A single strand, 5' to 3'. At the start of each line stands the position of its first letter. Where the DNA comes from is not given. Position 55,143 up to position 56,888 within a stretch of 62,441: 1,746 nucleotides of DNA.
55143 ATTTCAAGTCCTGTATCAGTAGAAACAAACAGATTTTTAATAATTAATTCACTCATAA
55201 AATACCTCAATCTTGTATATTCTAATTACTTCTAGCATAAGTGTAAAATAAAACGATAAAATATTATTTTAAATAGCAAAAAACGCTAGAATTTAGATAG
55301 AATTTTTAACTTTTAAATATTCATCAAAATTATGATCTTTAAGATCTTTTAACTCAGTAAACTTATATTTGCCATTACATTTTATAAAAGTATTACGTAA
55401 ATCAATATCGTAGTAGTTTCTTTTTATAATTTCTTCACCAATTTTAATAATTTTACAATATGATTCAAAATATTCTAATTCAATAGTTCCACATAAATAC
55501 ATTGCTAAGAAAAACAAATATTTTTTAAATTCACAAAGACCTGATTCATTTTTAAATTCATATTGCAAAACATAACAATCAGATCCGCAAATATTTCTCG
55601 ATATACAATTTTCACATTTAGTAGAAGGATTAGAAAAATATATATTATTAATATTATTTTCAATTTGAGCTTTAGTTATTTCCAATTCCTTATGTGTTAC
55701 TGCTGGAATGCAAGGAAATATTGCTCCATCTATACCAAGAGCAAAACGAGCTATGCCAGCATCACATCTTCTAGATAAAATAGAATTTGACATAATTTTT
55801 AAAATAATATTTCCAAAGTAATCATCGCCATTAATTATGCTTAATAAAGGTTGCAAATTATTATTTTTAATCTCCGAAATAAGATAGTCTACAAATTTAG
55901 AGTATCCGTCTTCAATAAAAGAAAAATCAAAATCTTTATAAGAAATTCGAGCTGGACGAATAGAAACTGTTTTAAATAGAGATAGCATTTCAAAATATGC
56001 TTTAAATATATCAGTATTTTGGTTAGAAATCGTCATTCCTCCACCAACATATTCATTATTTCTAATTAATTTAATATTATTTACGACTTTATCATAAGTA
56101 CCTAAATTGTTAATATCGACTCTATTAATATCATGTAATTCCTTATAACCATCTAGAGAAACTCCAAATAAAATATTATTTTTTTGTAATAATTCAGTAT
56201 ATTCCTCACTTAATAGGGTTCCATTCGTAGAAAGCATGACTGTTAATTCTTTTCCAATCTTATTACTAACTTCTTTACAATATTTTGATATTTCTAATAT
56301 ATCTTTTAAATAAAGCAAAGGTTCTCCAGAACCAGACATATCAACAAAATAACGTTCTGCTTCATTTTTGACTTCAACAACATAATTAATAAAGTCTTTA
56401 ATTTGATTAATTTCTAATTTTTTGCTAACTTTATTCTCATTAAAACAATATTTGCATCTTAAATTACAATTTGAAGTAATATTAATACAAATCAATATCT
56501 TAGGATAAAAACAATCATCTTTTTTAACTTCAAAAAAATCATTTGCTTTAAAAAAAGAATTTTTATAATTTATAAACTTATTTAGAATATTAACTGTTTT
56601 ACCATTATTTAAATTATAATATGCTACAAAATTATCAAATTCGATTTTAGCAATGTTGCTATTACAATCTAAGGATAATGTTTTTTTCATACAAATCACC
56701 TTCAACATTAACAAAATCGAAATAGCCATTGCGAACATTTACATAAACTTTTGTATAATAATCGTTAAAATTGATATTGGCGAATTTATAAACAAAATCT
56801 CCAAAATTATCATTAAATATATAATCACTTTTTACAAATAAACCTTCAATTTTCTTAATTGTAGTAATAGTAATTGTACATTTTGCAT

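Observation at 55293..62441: Tightly coupled 8-gene operon of secreted beta-rich paralogs, a lipoprotein, a MacB-type ABC exporter with two adaptor-like proteins, and a radical SAM/SPASM enzyme, with no precursor peptide gene visible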

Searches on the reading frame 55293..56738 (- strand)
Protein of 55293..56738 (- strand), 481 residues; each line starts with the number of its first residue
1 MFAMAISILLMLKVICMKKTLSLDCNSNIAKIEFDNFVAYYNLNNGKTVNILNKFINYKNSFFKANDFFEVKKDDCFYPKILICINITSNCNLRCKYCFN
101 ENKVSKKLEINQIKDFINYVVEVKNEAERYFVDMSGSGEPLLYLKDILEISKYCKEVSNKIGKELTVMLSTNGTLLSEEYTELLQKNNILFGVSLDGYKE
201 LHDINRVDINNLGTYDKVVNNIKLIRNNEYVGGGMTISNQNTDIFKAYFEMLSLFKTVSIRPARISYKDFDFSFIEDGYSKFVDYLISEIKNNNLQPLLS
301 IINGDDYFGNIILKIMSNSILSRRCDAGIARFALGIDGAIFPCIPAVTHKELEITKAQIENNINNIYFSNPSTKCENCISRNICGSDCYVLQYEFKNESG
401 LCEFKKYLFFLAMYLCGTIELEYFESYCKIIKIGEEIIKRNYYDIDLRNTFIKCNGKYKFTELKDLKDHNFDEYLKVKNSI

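Call 3: search_protein_families(library=pfam, proteins=[window:55293-56738:-], max_evalue=0.1)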
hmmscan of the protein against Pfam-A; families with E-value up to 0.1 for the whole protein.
window:55293-56738:- (481 aa): 2 families
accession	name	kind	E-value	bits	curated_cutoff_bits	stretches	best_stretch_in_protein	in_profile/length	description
PF04055.27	Radical_SAM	-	3.2e-18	66.9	29.5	1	85-230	1-141/166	Radical SAM superfamily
PF13353.11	Fer4_12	-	5.4e-06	27.2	22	1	87-192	11-114/137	4Fe-4S single cluster domain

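Call 4: search_protein_families(library=ncbifam, proteins=[window:55293-56738:-], max_evalue=0.1)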
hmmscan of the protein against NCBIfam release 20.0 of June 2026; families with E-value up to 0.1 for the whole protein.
window:55293-56738:- (481 aa): 68 families (the best 25 are shown)
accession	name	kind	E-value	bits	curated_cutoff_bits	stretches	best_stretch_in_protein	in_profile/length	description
NF047865.1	rSAM_PapB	equivalog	5.6e-48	163.9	340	1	84-390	6-318/330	PapB family radical SAM/SPASM ranthipeptide maturase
NF040492.1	not_ScfB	exception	1.1e-32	113.5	855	1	73-398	88-425/450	ScfB-related radical SAM/SPASM orphan maturase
TIGR03906.1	quino_hemo_SAM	equivalog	3.1e-30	105.2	453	1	82-394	95-420/467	quinohemoprotein amine dehydrogenase maturation protein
TIGR03974.1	rSAM_six_Cys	equivalog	3.5e-28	98.7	425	1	82-397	98-425/451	thioether cross-link-forming SCIFF peptide maturase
TIGR04068.1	rSAM_ocin_clost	equivalog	6.9e-27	94.4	500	1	83-347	86-374/462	Cys-rich peptide radical SAM maturase CcpM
TIGR03942.1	sulfatase_rSAM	equivalog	8.6e-27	94.1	349.45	1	87-409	7-350/363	anaerobic sulfatase maturase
TIGR04064.1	rSAM_nif11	equivalog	5.2e-26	91.4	518.7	1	82-389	79-401/459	nif11-like peptide radical SAM maturase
NF041707.1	rSAM_YhhB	equivalog_domain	4.6e-24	85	445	1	84-229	5-159/369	cyclophane-forming radical SAM/SPASM peptide maturase YhhB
NF041298.1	rSAM_mat_DynA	equivalog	2.4e-23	82.7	450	1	85-396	5-329/356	dynobactin maturation radical SAM/SPASM protein DynA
TIGR03978.1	rSAM_paired_1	equivalog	4.1e-23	81.9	370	1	74-244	76-249/466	His-Xaa-Ser system radical SAM maturase HxsB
TIGR04280.1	geopep_mat_rSAM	hypoth_equivalog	1.2e-21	77.2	400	1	81-272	84-274/428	geopeptide radical SAM maturase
NF010321.0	PRK13758.1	equivalog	8e-21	74.6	441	1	85-389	9-331/370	anaerobic sulfatase-maturase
TIGR04084.1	rSAM_AF0577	subfamily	1.9e-20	73.1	225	1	87-398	3-296/347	TIGR04084 family radical SAM/SPASM domain-containing protein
TIGR04115.1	rSAM_Cxxx_rpt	equivalog_domain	7.8e-20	71.7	350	1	83-364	4-289/359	radical SAM peptide maturase, CXXX-repeat target family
NF038107.1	rSAM_NF038107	equivalog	6.1e-19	68.1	600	1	78-397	82-409/444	Cys-every-fifth radical SAM/SPASM peptide maturase CefB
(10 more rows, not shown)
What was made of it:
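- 55293..56690 (-): Radical SAM/SPASM enzyme (465 aa). It has the CX3CX2C motif at 56445-56468, seven SPASM cysteines within 55533-55766, and an N-terminal beta-rich extension of about 65 residues. The best NCBIfam match is PapB, at 164 bits against a cutoff of 340 (call 4).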

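Call 9: find_homologous_proteins(query=window:55293-56690:-, max_evalue=1e-10)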
Query window:55293-56690:- (465 aa): 228 proteins with E <= 1e-10 among 7238 candidates; the best 120 are listed.
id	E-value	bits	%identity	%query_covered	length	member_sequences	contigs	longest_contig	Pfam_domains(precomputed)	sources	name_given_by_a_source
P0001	0.0e+0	1027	100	100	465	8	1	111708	PF04055.28,PF13353.12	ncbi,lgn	ncbi:MAG: radical SAM protein [Bacilli bacterium]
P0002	6.4e-172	591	58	99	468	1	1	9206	PF04055.28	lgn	-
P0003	1.1e-165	570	56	99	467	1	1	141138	PF04055.28,PF13353.12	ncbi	ncbi:MAG: radical SAM protein [Bacilli bacterium]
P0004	1.7e-161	556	56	100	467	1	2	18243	PF04055.28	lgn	-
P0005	3.4e-161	555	56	97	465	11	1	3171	PF04055.28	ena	-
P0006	3.5e-160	552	57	94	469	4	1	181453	PF04055.28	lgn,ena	-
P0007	1.4e-159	550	56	95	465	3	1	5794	PF04055.28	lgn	-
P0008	3.3e-159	549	56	97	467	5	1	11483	PF04055.28,PF13353.12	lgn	-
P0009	4.1e-154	532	54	97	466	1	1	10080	PF04055.28,PF13353.12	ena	-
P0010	1.8e-147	510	51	99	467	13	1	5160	PF04055.28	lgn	-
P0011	3.3e-125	437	49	95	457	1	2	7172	PF04055.28,PF13353.12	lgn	-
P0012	3.6e-125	436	49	96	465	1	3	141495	PF04055.28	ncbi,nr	ncbi:MAG: radical SAM protein [Roseburia sp.]|nr:radical SAM protein [Anaeroplasma bactoclasticum] M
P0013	2.1e-107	378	42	100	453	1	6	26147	PF04055.28,PF13353.12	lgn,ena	-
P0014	6.1e-102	360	41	98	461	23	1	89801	PF04055.28,PF13353.12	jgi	-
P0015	1.0e-100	356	46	89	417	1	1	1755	PF04055.28,PF13353.12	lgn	-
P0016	1.4e-100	355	40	97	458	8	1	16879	PF04055.28,PF13353.12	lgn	-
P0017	3.6e-99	351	39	98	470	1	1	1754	PF04055.28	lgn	-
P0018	7.7e-91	323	41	95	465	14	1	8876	PF04055.28,PF13353.12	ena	-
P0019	1.9e-90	322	39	95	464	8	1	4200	PF04055.28,PF13353.12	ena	-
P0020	7.1e-89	317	41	98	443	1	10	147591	PF04055.28,PF13353.12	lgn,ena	-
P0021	3.1e-81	292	39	87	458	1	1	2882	PF04055.28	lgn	-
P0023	3.4e-76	275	37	87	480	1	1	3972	PF04055.28,PF13353.12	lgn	-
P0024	1.8e-75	273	39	88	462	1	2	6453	PF04055.28,PF13353.12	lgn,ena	-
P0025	3.8e-75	272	38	86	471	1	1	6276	PF04055.28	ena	-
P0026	2.7e-73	265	35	86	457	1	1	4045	PF04055.28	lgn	-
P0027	5.2e-73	265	36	87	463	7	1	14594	PF04055.28,PF13353.12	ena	-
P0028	1.6e-72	263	36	87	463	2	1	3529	PF04055.28,PF13353.12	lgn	-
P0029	1.8e-72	263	37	87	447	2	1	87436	PF04055.28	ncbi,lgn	-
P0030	7.1e-72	261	36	86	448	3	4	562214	PF04055.28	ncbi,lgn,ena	-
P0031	1.5e-71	260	35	86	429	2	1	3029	PF04055.28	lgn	-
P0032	3.5e-71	259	35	86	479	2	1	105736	PF04055.28,PF13353.12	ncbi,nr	ncbi:MAG: 4Fe-4S cluster-binding domain-containing protein [Firmicutes bacterium]|nr:4Fe-4S cluster-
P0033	1.5e-70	256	36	86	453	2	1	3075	PF04055.28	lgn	-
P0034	2.2e-70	256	34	86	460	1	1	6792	PF04055.28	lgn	-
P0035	2.7e-70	256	37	86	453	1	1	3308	PF04055.28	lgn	-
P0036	4.2e-70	255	33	94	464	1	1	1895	PF04055.28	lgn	-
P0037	7.1e-70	254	35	84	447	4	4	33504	PF04055.28,PF13353.12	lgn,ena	-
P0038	4.9e-69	251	34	88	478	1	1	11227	PF04055.28,PF13353.12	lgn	-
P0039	6.1e-69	251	35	88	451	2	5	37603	PF04055.28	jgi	-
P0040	1.5e-68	250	33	97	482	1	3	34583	PF04055.28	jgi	jgi:uncharacterized protein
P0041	4.6e-68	248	37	84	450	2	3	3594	PF04055.28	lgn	-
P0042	4.9e-68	248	35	85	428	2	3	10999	PF04055.28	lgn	-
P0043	5.3e-68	248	35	84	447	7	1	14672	PF04055.28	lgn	-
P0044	6.8e-68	248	35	86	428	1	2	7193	PF04055.28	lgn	-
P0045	7.3e-68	248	35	85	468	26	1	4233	PF04055.28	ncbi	-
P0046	1.1e-67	247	35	88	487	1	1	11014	PF04055.28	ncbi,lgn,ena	-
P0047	1.6e-67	246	35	94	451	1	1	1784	PF04055.28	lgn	-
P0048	4.5e-67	245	38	82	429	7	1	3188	PF04055.28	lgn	-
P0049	6.9e-67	244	35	88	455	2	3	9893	PF04055.28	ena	-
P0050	1.5e-66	243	36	86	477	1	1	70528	PF04055.28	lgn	-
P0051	1.4e-65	240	36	88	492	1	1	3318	PF04055.28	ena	-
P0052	2.1e-65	239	37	81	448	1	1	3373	PF04055.28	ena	-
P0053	2.5e-65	239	34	87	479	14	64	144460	PF04055.28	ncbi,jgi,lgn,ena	ncbi:MAG: radical SAM protein [Candidatus Caldatribacteriota bacterium]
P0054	3.9e-65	239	36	80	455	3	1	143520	PF04055.28,PF13353.12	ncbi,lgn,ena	-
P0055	2.3e-64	236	35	83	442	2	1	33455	PF04055.28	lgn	-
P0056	2.4e-64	236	33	95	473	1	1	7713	PF04055.28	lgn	-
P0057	3.2e-64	236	33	84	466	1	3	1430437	PF04055.28,PF13353.12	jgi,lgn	jgi:uncharacterized protein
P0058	3.4e-64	235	36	83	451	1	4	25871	PF04055.28,PF13353.12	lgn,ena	-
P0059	1.1e-63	234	34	84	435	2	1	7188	PF04055.28,PF13353.12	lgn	-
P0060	1.2e-63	234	34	87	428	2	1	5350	PF04055.28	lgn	-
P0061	5.8e-63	231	34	84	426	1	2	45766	PF04055.28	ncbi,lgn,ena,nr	ncbi:MAG: radical SAM protein [Clostridiales bacterium]|nr:radical SAM protein [Clostridiales bacter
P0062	5.9e-63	231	35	77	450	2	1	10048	PF04055.28,PF13353.12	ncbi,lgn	-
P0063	7.0e-63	231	35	83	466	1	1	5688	PF04055.28,PF13353.12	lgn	-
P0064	1.0e-62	231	34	83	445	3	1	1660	PF04055.28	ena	-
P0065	1.5e-62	230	34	84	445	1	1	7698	PF04055.28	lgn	-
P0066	2.2e-62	229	35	82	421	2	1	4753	PF04055.28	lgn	-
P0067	2.4e-62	229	32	94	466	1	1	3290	PF04055.28,PF13353.12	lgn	-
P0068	3.7e-62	229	33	84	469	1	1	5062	PF04055.28,PF13353.12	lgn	-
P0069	4.6e-62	228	34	83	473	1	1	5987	PF04055.28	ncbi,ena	-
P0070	5.1e-62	228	36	85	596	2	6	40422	PF04055.28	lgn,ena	-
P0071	8.4e-62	228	35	83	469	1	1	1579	PF04055.28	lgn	-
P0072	9.6e-62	227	31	94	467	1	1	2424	PF04055.28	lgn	-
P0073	1.2e-61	227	34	84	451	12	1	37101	PF04055.28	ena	-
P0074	1.3e-61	227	35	78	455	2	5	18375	PF04055.28,PF13353.12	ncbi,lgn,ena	-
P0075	3.1e-61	226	33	85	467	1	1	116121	PF04055.28,PF13353.12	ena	-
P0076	3.3e-61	226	36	72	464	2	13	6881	PF04055.28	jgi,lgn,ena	jgi:radical SAM protein with 4Fe4S-binding SPASM domain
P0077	4.0e-61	225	35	82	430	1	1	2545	PF04055.28,PF13353.12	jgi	jgi:uncharacterized protein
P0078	5.4e-61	225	32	91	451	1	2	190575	PF04055.28,PF13353.12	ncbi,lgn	-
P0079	2.2e-60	223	36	72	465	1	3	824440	PF04055.28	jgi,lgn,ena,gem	-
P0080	3.2e-60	222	34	82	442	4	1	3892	PF04055.28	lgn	-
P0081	4.6e-60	222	40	59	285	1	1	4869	PF04055.28,PF13353.12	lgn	-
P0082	5.5e-60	222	35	82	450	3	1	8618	PF04055.28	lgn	-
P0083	5.8e-60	222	37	69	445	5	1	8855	PF04055.28,PF13353.12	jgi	-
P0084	6.4e-60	221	32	95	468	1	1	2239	PF04055.28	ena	-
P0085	7.0e-60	221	34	82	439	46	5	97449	PF04055.28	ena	-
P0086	1.0e-59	221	33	82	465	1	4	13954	PF04055.28,PF13353.12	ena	-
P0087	1.3e-59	220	35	80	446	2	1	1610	PF04055.28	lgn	-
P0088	1.4e-59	220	35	71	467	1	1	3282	PF04055.28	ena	-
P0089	1.7e-59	220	34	84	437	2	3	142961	PF04055.28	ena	-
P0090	3.0e-59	219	32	84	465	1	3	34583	PF04055.28,PF13353.12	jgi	jgi:uncharacterized protein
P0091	8.8e-59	218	35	87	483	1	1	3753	PF04055.28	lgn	-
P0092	1.3e-58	217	37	69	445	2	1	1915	PF04055.28,PF13353.12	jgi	-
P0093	5.4e-58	215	33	83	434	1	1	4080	PF04055.28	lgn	-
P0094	1.3e-57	214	35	76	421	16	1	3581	PF04055.28,PF13353.12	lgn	-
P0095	1.2e-56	211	35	79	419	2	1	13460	PF04055.28,PF13353.12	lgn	-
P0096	2.7e-56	209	33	86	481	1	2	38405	PF04055.28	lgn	-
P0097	2.7e-56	209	34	83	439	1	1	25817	PF04055.28,PF13353.12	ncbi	-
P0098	4.4e-56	209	36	70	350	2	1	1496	PF04055.28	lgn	-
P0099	2.7e-55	206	34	75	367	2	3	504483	PF04055.28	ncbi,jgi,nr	ncbi:MAG: hypothetical protein LKK13_04360 [Bacilli bacterium]|jgi:radical SAM protein with 4Fe4S-bi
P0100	3.0e-55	206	36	77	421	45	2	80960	PF04055.28,PF13353.12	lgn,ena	-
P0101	6.8e-55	205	31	84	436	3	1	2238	PF04055.28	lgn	-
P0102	1.3e-54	204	37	75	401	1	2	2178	PF04055.28,PF13353.12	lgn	-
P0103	4.5e-54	202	31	84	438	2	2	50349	PF04055.28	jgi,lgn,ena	-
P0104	6.9e-54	202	35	75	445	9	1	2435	PF04055.28,PF13353.12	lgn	-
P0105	5.8e-53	198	34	84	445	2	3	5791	PF04055.28,PF13353.12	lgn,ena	-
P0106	8.2e-52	195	34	71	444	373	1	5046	PF04055.28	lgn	-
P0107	3.4e-51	193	34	73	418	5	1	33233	PF04055.28,PF13353.12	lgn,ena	-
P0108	1.0e-50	191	33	70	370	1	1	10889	PF04055.28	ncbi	-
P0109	2.2e-49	187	33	84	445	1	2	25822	PF04055.28,PF13353.12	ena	-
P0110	3.0e-49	186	33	82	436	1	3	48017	PF04055.28,PF13353.12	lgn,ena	-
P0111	6.0e-48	182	35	73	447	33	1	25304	PF04055.28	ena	-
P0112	3.0e-47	180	36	62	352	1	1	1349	PF04055.28,PF13353.12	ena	-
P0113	1.1e-46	178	38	51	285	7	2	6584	PF04055.28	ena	-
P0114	1.1e-45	174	35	69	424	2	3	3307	PF04055.28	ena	-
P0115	2.2e-43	167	31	72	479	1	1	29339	PF04055.28,PF03412.22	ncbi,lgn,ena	-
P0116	6.7e-40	155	31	61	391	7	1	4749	PF04055.28,PF13353.12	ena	-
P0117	6.8e-39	152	30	73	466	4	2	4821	PF04055.28,PF13353.12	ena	-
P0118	1.1e-38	151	31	70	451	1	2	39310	PF04055.28,PF13353.12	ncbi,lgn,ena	-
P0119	1.1e-37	148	33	73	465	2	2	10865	PF04055.28,PF13353.12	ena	-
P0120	1.8e-37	147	32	54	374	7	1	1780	PF04055.28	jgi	-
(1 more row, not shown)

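Call 10: find_encoding_contigs(protein=P0003, flank=10000, max_places=2)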
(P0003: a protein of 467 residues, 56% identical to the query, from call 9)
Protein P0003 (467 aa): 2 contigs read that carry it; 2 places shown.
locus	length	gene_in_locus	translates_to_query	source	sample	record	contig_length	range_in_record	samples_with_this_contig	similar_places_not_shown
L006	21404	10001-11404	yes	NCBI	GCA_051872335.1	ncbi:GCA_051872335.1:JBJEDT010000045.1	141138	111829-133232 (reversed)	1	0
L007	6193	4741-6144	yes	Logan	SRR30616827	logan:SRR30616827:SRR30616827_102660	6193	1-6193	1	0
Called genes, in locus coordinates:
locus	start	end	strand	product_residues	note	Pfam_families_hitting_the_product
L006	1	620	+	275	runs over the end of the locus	-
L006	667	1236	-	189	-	PF14278:TetR_C_8 (weak)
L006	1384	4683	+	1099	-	PF03176:MMPL, PF00873:ACR_tran, PF03176:MMPL, PF00873:ACR_tran (weak)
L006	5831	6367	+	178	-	-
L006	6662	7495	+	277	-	-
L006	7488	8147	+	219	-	PF02463:SMC_N (faint), PF00005:ABC_tran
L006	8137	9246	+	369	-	PF02687:FtsX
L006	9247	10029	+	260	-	-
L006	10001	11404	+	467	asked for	PF04055:Radical_SAM, PF13353:Fer4_12 (weak)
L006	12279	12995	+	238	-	PF05013:FGase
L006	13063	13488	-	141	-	PF13328:HD_4 (weak)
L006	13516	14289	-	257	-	PF00106:adh_short, PF08659:KR, PF13561:adh_short_C2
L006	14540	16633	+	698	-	PF13855:LRR_8 (faint), PF09479:Flg_new, PF13306:LRR_5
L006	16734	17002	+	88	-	PF13306:LRR_5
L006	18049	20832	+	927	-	PF13091:PLDc_2 (weak), PF00270:DEAD, PF04851:ResIII, PF00271:Helicase_C, PF11907:DUF3427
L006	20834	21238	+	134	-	PF00293:NUDIX, PF14815:NUDIX_4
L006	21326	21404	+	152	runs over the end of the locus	-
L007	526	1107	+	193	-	-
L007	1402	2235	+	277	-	-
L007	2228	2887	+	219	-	PF02463:SMC_N (faint), PF00005:ABC_tran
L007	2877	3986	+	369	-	PF02687:FtsX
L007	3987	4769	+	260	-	-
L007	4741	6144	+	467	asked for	PF04055:Radical_SAM, PF13353:Fer4_12 (weak)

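Call 11: find_encoding_contigs(protein=P0012, flank=10000, max_places=2)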
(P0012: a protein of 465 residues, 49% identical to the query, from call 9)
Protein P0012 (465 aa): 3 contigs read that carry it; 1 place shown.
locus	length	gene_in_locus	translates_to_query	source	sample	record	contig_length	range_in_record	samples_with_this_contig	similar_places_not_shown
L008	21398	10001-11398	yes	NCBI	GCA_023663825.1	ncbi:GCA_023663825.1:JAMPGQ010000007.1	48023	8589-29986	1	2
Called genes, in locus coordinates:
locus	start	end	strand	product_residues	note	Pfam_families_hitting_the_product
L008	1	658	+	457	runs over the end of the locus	PF00370:FGGY_N, PF02782:FGGY_C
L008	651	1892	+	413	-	PF06134:RhaA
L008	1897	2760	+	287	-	PF00596:Aldolase_II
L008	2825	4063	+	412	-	PF08245:Mur_ligase_M (weak), PF02875:Mur_ligase_C (weak)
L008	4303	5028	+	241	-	-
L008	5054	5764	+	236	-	-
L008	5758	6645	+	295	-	-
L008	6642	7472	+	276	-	-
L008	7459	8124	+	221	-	PF02463:SMC_N, PF00005:ABC_tran, PF13304:AAA_21 (faint)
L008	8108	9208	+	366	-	PF02687:FtsX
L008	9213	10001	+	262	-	-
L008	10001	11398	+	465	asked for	PF04055:Radical_SAM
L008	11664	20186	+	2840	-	PF13306:LRR_5 (weak)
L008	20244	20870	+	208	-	PF01966:HD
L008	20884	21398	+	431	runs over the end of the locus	PF01134:GIDA, PF13450:NAD_binding_8 (weak)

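Call 12: find_encoding_contigs(protein=P0014, flank=10000, max_places=2)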
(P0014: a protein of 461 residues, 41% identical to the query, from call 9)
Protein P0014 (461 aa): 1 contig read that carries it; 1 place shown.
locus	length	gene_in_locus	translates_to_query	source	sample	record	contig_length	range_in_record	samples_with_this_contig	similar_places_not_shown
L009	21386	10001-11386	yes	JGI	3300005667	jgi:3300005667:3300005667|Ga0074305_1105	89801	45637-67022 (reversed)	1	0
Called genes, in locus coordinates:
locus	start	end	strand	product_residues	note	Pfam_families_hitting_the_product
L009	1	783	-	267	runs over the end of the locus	PF02357:NusG, PF00467:KOW (weak)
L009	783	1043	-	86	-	PF00584:SecE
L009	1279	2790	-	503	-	PF01943:Polysacc_synt (faint), PF01554:MatE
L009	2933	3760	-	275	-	-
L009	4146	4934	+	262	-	-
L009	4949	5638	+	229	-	-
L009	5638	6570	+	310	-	-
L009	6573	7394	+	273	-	-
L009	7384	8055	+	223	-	PF02463:SMC_N (faint), PF00005:ABC_tran, PF13304:AAA_21 (faint)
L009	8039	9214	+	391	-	PF02687:FtsX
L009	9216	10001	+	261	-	-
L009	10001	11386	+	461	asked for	PF13353:Fer4_12 (weak), PF04055:Radical_SAM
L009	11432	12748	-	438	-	PF02403:Seryl_tRNA_N, PF00587:tRNA-synt_2b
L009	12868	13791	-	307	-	PF00534:Glycos_transf_1 (weak)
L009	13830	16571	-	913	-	PF00521:DNA_topoisoIV, PF03989:DNA_gyraseA_C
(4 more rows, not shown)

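Call 14: find_encoding_contigs(protein=P0030, flank=10000, max_places=1)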
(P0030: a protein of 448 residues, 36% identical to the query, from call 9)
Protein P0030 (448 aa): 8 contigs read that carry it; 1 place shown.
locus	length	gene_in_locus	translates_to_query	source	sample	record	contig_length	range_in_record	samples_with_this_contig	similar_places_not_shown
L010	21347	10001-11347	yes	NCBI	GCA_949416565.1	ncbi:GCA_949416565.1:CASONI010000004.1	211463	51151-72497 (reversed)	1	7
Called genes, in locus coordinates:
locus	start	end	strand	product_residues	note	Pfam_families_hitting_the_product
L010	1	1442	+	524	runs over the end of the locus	PF12911:OppC_N, PF00528:BPD_transp_1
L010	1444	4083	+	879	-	PF00005:ABC_tran, PF02463:SMC_N (faint), PF13304:AAA_21, PF00005:ABC_tran, PF08352:oligo_HPY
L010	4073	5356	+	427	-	PF00005:ABC_tran, PF08352:oligo_HPY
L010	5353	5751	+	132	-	-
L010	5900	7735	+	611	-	PF00664:ABC_membrane, PF00005:ABC_tran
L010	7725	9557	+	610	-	PF00664:ABC_membrane, PF00005:ABC_tran, PF02463:SMC_N (faint)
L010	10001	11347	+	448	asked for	PF04055:Radical_SAM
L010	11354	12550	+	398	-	-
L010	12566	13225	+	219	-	-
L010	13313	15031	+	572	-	PF00664:ABC_membrane, PF00005:ABC_tran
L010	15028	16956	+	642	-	PF00664:ABC_membrane, PF00005:ABC_tran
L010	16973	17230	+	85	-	-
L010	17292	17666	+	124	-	-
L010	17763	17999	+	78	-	-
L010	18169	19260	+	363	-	PF01545:Cation_efflux, PF16916:ZT_dimer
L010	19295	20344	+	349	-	PF03054:tRNA_Me_trans, PF20259:tRNA_Me_trans_M, PF20258:tRNA_Me_trans_C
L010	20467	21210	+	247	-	PF04298:Zn_peptidase_2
